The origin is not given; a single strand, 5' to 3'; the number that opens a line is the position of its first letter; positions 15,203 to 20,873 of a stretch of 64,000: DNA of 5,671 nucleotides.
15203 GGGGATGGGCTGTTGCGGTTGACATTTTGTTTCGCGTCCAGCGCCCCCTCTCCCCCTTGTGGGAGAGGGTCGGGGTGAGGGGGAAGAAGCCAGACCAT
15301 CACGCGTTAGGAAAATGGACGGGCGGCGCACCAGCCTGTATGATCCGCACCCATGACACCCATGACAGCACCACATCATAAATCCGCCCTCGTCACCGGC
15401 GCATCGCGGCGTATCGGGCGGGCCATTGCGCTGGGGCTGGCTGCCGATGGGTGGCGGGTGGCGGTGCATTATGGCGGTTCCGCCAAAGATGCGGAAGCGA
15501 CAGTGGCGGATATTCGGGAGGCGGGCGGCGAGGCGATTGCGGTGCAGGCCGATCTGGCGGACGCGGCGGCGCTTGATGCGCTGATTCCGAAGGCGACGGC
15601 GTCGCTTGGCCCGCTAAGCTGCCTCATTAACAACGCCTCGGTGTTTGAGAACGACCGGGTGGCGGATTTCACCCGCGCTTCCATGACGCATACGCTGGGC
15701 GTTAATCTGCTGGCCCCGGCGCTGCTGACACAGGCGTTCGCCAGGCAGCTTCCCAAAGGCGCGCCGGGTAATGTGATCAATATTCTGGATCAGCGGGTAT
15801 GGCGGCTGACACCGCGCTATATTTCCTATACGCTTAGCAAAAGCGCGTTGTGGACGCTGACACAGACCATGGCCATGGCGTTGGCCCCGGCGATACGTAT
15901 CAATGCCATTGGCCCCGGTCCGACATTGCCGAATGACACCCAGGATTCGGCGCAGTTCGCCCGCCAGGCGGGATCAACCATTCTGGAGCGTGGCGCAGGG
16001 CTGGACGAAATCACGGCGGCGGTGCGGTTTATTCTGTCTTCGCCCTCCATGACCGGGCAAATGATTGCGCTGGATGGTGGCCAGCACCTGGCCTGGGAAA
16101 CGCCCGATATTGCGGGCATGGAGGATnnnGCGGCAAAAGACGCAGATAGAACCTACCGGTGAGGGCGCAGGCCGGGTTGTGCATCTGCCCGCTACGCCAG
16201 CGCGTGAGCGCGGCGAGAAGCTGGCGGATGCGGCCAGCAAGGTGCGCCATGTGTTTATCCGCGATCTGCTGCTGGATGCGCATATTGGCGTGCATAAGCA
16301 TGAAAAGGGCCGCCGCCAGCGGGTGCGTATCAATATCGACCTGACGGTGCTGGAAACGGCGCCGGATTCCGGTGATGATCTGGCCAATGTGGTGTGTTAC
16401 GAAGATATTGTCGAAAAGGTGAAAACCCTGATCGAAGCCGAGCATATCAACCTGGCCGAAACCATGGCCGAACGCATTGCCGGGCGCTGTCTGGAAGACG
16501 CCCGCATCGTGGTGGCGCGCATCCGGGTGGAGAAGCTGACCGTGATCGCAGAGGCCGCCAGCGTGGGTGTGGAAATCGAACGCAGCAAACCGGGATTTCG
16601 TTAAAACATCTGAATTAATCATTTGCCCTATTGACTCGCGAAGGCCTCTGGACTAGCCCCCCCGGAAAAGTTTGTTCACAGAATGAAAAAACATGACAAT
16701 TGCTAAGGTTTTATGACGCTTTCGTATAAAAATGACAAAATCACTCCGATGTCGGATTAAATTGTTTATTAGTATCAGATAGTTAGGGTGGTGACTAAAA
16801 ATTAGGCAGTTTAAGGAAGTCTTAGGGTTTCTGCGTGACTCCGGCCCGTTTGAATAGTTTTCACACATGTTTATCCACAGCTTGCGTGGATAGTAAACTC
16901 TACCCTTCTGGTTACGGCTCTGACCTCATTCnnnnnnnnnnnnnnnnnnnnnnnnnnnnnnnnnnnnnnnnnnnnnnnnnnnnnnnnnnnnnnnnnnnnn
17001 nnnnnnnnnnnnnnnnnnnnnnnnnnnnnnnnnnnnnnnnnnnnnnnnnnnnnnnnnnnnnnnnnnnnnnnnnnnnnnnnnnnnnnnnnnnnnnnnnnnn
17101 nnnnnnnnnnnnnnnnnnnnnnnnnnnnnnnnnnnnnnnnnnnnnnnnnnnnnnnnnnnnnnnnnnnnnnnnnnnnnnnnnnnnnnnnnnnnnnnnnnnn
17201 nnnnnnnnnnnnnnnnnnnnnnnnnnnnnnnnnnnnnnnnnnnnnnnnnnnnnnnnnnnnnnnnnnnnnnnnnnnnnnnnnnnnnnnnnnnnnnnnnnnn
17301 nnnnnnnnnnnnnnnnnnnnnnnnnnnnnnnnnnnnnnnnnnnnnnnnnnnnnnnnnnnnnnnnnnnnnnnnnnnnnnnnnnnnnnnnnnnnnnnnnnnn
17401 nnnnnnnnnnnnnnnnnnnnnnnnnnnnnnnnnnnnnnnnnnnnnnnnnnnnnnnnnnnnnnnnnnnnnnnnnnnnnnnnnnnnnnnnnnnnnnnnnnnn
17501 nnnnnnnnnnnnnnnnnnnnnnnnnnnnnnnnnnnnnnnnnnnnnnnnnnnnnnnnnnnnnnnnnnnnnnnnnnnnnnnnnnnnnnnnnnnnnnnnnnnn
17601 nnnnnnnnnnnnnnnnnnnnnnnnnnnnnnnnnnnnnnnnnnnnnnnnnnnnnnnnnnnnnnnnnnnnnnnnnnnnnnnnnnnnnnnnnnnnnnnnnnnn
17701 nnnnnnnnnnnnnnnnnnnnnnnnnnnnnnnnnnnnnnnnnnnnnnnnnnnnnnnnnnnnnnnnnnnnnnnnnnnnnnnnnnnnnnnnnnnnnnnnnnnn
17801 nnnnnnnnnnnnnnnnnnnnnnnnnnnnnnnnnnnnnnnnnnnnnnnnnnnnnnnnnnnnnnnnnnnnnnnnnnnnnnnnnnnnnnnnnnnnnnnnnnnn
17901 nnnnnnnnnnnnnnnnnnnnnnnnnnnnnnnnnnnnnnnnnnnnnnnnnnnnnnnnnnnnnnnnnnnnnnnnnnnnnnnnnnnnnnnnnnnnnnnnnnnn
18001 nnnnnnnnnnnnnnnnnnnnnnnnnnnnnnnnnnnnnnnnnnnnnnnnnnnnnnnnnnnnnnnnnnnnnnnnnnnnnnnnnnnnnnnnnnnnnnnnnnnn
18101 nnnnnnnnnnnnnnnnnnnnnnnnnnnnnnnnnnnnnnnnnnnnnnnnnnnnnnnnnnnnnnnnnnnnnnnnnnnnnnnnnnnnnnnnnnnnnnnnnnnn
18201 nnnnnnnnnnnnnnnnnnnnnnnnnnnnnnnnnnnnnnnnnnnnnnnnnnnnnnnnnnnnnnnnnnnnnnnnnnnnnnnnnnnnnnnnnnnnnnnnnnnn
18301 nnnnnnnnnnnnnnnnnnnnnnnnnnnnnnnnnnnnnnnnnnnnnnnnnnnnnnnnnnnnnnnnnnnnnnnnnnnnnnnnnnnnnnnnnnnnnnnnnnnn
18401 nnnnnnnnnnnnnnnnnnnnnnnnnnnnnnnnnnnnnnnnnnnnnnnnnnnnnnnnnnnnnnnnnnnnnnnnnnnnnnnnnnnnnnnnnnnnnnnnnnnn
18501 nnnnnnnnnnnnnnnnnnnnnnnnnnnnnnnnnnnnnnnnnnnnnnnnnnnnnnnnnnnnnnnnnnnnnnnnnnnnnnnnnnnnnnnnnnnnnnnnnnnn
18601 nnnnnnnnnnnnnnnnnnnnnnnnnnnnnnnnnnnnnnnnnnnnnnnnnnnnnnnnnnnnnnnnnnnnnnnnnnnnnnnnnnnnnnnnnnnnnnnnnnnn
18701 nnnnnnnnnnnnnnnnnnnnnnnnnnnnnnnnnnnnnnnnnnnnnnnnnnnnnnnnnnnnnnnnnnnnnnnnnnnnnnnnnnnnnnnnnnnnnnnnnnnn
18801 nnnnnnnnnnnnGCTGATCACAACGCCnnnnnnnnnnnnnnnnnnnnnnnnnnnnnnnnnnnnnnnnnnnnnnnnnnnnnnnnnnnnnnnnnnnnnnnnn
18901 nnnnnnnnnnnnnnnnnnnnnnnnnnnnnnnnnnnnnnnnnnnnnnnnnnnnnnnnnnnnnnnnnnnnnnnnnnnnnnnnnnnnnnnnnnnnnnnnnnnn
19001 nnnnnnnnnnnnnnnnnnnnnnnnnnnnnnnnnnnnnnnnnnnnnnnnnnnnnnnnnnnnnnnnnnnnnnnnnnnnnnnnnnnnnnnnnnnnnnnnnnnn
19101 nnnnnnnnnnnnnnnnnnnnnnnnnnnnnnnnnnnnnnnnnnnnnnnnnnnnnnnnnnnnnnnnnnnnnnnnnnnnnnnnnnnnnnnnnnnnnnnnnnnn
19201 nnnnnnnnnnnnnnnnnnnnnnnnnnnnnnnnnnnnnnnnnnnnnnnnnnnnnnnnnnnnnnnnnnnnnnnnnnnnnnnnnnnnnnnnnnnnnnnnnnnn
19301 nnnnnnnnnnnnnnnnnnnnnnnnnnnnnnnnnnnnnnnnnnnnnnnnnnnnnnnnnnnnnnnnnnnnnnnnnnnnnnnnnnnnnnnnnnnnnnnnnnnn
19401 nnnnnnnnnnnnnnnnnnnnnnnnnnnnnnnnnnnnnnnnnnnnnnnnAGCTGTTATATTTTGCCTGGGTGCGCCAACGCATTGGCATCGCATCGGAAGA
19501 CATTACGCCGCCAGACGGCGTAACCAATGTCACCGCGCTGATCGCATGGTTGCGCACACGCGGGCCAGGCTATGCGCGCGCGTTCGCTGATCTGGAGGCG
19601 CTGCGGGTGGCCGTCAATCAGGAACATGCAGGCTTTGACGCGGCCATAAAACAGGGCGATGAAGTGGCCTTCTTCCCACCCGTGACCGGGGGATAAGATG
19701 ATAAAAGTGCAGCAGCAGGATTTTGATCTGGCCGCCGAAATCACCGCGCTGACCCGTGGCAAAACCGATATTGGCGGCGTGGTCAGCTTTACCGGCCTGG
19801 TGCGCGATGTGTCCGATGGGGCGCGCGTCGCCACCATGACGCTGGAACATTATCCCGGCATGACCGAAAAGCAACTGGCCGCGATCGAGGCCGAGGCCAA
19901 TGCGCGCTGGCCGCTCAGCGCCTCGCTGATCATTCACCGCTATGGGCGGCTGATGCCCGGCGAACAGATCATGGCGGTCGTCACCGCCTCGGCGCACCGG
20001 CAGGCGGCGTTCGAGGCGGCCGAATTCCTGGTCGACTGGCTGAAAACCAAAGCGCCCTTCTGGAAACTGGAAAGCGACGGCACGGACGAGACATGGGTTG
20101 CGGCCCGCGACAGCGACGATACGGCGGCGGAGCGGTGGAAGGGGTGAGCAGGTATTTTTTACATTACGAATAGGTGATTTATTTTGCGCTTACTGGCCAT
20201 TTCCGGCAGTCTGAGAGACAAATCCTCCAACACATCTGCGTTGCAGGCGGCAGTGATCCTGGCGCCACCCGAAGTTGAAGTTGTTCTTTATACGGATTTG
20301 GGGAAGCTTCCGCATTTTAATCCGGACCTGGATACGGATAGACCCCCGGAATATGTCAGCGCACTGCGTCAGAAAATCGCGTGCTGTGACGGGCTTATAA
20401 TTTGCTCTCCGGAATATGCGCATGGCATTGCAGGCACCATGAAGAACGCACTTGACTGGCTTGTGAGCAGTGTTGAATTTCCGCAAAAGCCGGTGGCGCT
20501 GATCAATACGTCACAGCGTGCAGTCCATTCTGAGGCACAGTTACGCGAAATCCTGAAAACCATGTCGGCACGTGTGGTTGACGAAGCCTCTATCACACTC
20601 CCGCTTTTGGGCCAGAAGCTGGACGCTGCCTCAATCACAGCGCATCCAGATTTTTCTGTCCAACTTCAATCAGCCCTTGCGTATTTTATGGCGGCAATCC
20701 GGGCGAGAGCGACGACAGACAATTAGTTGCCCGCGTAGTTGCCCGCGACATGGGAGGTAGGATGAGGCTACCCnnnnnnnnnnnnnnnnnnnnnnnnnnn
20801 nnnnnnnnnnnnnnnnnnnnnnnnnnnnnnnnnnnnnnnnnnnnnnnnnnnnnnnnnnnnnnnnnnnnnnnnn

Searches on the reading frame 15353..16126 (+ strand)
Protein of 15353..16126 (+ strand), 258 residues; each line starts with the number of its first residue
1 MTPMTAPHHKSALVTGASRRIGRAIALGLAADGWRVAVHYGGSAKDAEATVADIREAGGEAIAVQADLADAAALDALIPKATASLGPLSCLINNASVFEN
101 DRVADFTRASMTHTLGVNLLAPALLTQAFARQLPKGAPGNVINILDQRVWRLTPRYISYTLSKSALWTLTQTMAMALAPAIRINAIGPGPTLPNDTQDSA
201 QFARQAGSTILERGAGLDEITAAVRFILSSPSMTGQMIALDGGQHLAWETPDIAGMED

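Call 65: find_related_loci(query=window:15353-16126:+, collection=metagenome_contigs, flank=6000)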
Query window:15353-16126:+ (258 aa) in metagenome_contigs; peptide patterns used: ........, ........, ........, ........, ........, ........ (x = any residue, [..] = any of these).
600 stretches matched a pattern (row limit reached: there are more); 474 encode a relative of the query (tblastn E <= 1e-3); the best 80 are kept; 80 distinct loci.
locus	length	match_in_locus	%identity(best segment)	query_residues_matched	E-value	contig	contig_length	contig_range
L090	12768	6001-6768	88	3-258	6e-150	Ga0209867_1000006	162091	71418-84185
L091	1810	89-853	78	3-257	2e-132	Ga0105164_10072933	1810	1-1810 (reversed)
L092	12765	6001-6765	81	4-258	9e-123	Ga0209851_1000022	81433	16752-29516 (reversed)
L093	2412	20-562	84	78-258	2e-104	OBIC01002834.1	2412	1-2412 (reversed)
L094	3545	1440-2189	63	5-255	2e-99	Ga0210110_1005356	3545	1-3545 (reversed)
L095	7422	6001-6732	59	9-252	2e-91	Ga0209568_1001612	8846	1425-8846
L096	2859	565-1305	59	10-256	2e-92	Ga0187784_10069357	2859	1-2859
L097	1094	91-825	61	4-251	4e-98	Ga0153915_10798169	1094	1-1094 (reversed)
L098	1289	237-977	60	5-251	6e-97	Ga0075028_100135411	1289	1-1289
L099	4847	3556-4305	58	2-251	1e-89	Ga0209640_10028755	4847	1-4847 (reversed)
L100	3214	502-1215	60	11-248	3e-89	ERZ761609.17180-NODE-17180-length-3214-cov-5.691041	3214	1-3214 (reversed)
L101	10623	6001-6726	60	10-251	1e-87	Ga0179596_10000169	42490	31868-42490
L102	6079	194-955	56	2-258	2e-86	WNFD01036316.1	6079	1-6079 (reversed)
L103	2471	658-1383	60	10-251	5e-89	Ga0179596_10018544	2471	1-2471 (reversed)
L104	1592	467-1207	60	5-251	1e-90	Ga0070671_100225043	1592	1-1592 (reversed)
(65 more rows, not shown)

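Call 71: search_protein_families(library=pfam, proteins=[L090:2399-4762:+, L090:4760-5689:-, L090:1315-1866:+, L090:441-1283:+, L092:4398-5579:-, L092:3544-4398:-, L092:2260-3138:+], max_evalue=0.0001)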
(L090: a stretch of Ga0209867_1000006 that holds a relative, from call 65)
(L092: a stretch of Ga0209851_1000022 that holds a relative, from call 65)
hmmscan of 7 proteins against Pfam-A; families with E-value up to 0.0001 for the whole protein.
L090:2399-4762:+ (788 aa): 3 families
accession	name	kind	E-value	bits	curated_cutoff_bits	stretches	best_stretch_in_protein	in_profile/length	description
PF20256.3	MoCoBD_2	-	1.1e-94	317.5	27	1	438-726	3-283/283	Molybdopterin cofactor-binding domain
PF02738.23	MoCoBD_1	-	2.2e-77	259.9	27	1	162-411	1-244/244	Molybdopterin cofactor-binding domain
PF01315.27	Ald_Xan_dh_C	-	2.8e-28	98.9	31.3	1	26-145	1-109/110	Aldehyde oxidase and xanthine dehydrogenase, a/b hammerhead domain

L090:4760-5689:- (309 aa): 0 families

L090:1315-1866:+ (184 aa): 4 families
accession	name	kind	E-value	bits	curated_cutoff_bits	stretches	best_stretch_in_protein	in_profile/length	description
PF06240.19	COXG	-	5.3e-35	120.6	22.2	1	5-142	1-137/140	Carbon monoxide dehydrogenase subunit G (CoxG)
PF10604.15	Polyketide_cyc2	-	8.9e-09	36.2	27.4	1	4-132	5-129/142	Polyketide cyclase / dehydrase and lipid transport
PF03364.25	Polyketide_cyc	-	1.1e-06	29.4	23.4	1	9-69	1-62/126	Polyketide cyclase / dehydrase and lipid transport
PF08327.17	AHSA1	-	4.3e-05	24.2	22.1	1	11-116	2-97/125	Activator of Hsp90 ATPase homolog 1-like protein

L090:441-1283:+ (281 aa): 2 families
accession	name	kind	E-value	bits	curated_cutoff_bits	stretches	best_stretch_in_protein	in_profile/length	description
PF08450.18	SGL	-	1.5e-51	175.9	26.3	1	13-252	1-245/246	SMP-30/Gluconolactonase/LRE-like region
PF24684.1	Vgb_lyase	-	4.3e-06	26.2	50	0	190-245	95-151/290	Virginiamycin B lyase family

L092:4398-5579:- (393 aa): 1 family
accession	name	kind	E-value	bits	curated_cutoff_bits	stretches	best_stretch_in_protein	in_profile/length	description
PF00145.23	DNA_methylase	-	3.7e-46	158.5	22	1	14-378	2-323/324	C-5 cytosine-specific DNA methylase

L092:3544-4398:- (284 aa): 0 families

L092:2260-3138:+ (293 aa): 1 family
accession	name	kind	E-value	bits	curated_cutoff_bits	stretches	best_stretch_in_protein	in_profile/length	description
PF01063.24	Aminotran_4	-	3.1e-50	171.5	28.5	1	42-268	2-223/223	Amino-transferase class IV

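Call 79: search_protein_families(library=pfam, proteins=[L092:3544-4398:-, L092:3128-3541:-], max_evalue=0.001)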
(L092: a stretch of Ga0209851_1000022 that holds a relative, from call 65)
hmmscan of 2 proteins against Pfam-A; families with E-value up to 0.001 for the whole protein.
L092:3544-4398:- (284 aa): 0 families

L092:3128-3541:- (137 aa): 1 family
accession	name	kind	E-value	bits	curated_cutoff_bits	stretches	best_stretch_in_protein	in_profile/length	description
PF03852.21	Vsr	-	8.2e-29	99.7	27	1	4-71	7-74/74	DNA mismatch endonuclease Vsr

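Call 80: search_protein_families(library=padloc, proteins=[L092:3544-4398:-, L092:4398-5579:-, L090:4760-5689:-], max_evalue=0.001)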
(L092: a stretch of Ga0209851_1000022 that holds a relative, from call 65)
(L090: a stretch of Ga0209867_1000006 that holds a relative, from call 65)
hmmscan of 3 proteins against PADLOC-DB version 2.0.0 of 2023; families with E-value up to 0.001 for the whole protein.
L092:3544-4398:- (284 aa): 1 family
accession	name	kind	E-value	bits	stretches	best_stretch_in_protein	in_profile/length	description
PDLC03501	REase_II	-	6.8e-139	459.8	1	1-283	2-284/285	Type II restriction enzyme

L092:4398-5579:- (393 aa): 50 families (the best 25 are shown)
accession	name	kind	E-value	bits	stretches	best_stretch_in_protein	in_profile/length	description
PDLC00028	DruM2|DruM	-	8.3e-169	559.5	1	11-386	4-384/397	DNA cytosine methylase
PDLC03243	MTase_II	-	1.9e-109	364.1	1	7-385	3-367/377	Type II methyltransferase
PDLC03272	MTase_II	-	2.9e-47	159.7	1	7-381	69-390/407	Type II methyltransferase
PDLC03378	MTase_II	-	6.9e-38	128.8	1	15-381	5-330/344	Type II methyltransferase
PDLC02653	DrmMII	-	2.9e-31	106.6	2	13-181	5-175/333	DrmMII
PDLC00027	DruM2|DruM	-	4.8e-27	93.3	2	17-184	16-176/361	DNA cytosine methylase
PDLC03234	MTase_II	-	6.1e-27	92.8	1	17-381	9-366/375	Type II methyltransferase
PDLC03361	MTase_II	-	5.6e-26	89.4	2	12-189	86-292/455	Type II methyltransferase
PDLC03217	MTase_II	-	3e-24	83.5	2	9-184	381-549/703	Type II methyltransferase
PDLC00033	DruM2|DruM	-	3.5e-24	83.8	1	18-379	27-362/368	DNA cytosine methylase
PDLC03731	oMTase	-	4.5e-24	83.1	1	15-184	16-179/326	orphan methyltransferase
PDLC03716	oMTase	-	6.3e-24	82.8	2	6-178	32-198/349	orphan methyltransferase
PDLC03326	MTase_II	-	7.2e-23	79.4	1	18-381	10-376/412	Type II methyltransferase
PDLC00031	DruM2|DruM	-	7.9e-23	79.1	1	17-183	16-175/361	DNA cytosine methylase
PDLC03242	MTase_II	-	1.1e-22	78.5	2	15-186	103-267/409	Type II methyltransferase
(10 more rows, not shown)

L090:4760-5689:- (309 aa): 0 families

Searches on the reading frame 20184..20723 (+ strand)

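Call 79: search_protein_families(library=pfam, proteins=[window:20184-20723:+], max_evalue=0.001)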
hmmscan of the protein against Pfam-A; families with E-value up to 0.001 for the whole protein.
window:20184-20723:+ (180 aa): 2 families
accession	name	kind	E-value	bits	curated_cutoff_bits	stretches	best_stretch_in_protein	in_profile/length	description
PF03358.20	FMN_red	-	2.2e-29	102.4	24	1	1-137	1-145/152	NADPH-dependent FMN reductase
PF02525.22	Flavodoxin_2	-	4.4e-06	27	27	1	1-95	1-105/198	Flavodoxin-like fold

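Call 80: search_protein_families(library=padloc, proteins=[window:20184-20723:+], max_evalue=0.001)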
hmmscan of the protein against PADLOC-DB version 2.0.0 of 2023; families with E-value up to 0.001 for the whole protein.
window:20184-20723:+ (180 aa): 0 families
